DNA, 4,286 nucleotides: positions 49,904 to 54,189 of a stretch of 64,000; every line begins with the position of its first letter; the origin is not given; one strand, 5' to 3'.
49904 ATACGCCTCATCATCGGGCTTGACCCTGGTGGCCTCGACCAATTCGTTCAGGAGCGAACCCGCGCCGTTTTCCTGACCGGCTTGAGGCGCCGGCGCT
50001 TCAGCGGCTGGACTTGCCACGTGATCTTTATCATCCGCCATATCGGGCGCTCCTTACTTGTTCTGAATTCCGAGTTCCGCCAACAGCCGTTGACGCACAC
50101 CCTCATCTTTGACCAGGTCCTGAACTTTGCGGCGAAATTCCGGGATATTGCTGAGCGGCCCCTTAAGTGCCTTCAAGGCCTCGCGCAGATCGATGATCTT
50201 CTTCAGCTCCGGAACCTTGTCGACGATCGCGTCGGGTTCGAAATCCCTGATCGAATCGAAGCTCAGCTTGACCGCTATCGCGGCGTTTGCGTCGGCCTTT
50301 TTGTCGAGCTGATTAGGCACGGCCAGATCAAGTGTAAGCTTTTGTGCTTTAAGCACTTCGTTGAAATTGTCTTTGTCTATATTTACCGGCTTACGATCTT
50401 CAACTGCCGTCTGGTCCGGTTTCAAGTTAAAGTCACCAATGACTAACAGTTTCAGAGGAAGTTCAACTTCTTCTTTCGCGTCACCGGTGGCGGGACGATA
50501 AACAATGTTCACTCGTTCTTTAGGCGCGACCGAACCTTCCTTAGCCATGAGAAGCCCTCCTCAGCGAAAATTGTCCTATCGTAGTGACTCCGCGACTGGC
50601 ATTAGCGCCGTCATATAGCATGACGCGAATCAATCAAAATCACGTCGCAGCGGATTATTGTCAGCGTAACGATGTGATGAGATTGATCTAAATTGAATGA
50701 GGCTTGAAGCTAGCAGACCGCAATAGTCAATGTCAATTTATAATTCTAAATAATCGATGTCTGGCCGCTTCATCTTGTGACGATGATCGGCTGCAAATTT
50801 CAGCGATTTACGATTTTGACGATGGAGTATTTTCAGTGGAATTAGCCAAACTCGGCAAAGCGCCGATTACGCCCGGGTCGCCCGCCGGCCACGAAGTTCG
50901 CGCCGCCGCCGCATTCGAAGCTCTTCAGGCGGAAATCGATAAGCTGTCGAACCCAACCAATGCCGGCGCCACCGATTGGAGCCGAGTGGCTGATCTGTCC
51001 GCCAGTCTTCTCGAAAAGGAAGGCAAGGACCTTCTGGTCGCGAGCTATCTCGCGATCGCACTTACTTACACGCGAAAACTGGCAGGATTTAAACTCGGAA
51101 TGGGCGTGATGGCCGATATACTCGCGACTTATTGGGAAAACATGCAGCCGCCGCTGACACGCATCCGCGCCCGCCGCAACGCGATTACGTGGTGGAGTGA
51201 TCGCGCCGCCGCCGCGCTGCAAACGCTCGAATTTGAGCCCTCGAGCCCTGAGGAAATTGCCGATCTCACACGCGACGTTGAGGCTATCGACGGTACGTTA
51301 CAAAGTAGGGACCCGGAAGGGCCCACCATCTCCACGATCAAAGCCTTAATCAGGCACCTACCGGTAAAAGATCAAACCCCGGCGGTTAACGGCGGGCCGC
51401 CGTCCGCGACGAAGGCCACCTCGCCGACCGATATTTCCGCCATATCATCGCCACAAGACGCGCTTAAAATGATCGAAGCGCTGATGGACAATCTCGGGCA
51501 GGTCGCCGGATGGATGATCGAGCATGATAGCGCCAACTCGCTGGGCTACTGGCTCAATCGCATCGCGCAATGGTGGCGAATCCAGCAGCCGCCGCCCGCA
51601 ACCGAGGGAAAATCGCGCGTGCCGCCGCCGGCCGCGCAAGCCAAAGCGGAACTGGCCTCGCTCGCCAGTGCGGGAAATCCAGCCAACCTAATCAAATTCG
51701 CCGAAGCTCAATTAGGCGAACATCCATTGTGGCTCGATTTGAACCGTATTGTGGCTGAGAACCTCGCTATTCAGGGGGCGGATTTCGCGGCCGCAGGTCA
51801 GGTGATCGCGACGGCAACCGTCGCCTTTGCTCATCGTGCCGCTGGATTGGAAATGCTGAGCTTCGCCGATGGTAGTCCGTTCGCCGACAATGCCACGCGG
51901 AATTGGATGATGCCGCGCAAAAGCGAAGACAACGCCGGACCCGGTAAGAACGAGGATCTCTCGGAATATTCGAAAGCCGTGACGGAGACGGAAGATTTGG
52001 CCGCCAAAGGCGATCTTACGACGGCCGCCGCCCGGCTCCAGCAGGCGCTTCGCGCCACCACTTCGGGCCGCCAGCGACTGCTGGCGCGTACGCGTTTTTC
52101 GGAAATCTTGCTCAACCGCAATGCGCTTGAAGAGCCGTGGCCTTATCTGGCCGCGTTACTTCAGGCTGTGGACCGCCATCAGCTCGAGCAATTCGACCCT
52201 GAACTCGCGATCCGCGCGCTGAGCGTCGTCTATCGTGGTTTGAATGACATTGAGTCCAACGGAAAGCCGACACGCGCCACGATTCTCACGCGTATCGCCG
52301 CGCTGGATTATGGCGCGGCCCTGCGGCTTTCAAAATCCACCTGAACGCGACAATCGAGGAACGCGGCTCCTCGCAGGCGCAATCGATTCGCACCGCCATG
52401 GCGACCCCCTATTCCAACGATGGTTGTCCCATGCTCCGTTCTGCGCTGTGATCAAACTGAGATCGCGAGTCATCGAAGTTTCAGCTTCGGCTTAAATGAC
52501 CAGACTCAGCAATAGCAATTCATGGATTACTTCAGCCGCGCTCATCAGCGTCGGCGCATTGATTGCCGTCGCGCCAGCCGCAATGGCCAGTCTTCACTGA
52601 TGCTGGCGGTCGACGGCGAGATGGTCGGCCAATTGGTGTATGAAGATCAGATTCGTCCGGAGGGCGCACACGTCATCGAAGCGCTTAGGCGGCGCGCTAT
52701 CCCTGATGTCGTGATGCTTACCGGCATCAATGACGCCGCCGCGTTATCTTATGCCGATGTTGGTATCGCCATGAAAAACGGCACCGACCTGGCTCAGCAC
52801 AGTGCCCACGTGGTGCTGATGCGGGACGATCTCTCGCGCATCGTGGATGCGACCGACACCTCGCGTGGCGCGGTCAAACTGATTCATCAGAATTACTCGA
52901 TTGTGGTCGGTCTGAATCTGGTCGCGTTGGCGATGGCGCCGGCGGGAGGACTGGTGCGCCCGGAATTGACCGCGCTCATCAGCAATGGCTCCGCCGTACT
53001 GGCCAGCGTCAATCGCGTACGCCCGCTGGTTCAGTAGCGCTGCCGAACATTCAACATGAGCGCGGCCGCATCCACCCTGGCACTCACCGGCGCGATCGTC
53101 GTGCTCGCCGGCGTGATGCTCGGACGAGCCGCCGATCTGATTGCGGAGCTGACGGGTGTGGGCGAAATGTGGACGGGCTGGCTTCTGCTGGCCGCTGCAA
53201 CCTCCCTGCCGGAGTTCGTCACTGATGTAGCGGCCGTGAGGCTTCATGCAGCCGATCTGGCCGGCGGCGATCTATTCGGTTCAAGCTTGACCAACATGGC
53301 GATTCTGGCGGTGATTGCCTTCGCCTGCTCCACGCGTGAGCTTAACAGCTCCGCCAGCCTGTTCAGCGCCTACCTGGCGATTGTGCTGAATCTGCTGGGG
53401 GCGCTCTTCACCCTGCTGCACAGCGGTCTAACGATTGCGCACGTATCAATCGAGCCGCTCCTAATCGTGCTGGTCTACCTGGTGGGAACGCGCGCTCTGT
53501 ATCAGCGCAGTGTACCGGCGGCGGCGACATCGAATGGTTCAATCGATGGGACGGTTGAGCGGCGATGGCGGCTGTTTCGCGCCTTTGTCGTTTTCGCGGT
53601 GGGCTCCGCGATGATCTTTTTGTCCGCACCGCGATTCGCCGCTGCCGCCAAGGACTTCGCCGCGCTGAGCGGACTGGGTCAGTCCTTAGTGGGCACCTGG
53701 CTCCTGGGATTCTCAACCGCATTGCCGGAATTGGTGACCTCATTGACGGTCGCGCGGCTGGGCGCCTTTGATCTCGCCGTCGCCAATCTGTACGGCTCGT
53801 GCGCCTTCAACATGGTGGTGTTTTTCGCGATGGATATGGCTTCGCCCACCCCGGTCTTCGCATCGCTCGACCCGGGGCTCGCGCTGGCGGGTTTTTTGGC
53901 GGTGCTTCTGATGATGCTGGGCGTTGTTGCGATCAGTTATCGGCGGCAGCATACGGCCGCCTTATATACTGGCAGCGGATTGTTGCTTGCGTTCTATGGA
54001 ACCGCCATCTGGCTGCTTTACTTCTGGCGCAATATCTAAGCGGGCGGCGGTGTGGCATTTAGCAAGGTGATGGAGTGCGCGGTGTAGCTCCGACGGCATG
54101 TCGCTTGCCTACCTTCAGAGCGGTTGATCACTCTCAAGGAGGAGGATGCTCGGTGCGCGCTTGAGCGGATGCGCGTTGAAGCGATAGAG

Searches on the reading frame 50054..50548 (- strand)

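Call 37: search_protein_families(library=pfam, proteins=[window:50054-50548:-], max_evalue=0.001)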
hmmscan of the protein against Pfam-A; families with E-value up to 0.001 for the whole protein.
window:50054-50548:- (164 aa): 1 family
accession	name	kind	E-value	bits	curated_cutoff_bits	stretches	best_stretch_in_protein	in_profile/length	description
PF05591.17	T6SS_VipA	-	3.3e-53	180.1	24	1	6-159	2-154/155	Type VI secretion system, VipA, VC_A0107 or Hcp2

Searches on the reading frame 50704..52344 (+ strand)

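Call 37: search_protein_families(library=pfam, proteins=[window:50704-52344:+], max_evalue=0.001)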
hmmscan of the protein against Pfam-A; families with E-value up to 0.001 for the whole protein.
window:50704-52344:+ (546 aa): 2 families
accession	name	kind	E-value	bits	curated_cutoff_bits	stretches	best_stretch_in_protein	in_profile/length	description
PF16989.10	T6SS_VasJ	-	3.7e-47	161.4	26.2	1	258-504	5-250/255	Type VI secretion, EvfE, EvfF, ImpA, BimE, VC_A0119, VasJ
PF06812.17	ImpA_N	-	1.2e-25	90.3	26.9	1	53-165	2-118/119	ImpA, N-terminal, type VI secretion system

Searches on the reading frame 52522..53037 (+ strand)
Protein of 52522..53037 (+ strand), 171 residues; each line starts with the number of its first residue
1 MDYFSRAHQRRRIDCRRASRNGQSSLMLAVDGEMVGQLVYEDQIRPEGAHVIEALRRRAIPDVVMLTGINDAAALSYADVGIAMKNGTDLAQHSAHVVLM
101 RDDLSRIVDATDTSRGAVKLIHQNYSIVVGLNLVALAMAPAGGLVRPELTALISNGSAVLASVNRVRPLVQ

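Call 37: search_protein_families(library=pfam, proteins=[window:52522-53037:+], max_evalue=0.001)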
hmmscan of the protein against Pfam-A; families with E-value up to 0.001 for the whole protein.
window:52522-53037:+ (171 aa): 0 families

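Call 65: search_protein_families(library=pfam, proteins=[window:52522-53037:+], max_evalue=10)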
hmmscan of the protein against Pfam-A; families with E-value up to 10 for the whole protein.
window:52522-53037:+ (171 aa): 3 families
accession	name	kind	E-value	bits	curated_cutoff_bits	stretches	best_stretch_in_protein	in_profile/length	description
PF08282.18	Hydrolase_3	-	0.0023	18.2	20.9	1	69-99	213-243/255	haloacid dehalogenase-like hydrolase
PF00702.32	Hydrolase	-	0.0049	17.7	26.4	1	30-78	83-132/191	haloacid dehalogenase-like hydrolase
PF00006.31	ATP-synt_ab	-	0.06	13.4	29.5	1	63-111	73-121/213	ATP synthase alpha/beta family, nucleotide-binding domain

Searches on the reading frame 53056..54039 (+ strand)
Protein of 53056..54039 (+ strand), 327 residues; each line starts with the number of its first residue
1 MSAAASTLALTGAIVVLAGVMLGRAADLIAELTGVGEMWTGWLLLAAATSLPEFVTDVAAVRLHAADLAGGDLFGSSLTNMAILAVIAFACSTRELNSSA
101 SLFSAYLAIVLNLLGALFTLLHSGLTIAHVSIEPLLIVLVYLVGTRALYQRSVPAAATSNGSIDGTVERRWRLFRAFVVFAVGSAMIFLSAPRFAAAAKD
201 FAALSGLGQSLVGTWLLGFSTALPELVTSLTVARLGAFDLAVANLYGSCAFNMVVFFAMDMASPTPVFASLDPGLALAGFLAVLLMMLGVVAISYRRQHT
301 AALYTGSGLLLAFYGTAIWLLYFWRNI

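Call 37: search_protein_families(library=pfam, proteins=[window:53056-54039:+], max_evalue=0.001)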
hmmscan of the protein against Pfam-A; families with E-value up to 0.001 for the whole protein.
window:53056-54039:+ (327 aa): 1 family
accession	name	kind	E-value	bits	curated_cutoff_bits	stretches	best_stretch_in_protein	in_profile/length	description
PF01699.29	Na_Ca_ex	-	2.9e-25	89.4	24.9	2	176-322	2-150/151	Sodium/calcium exchanger protein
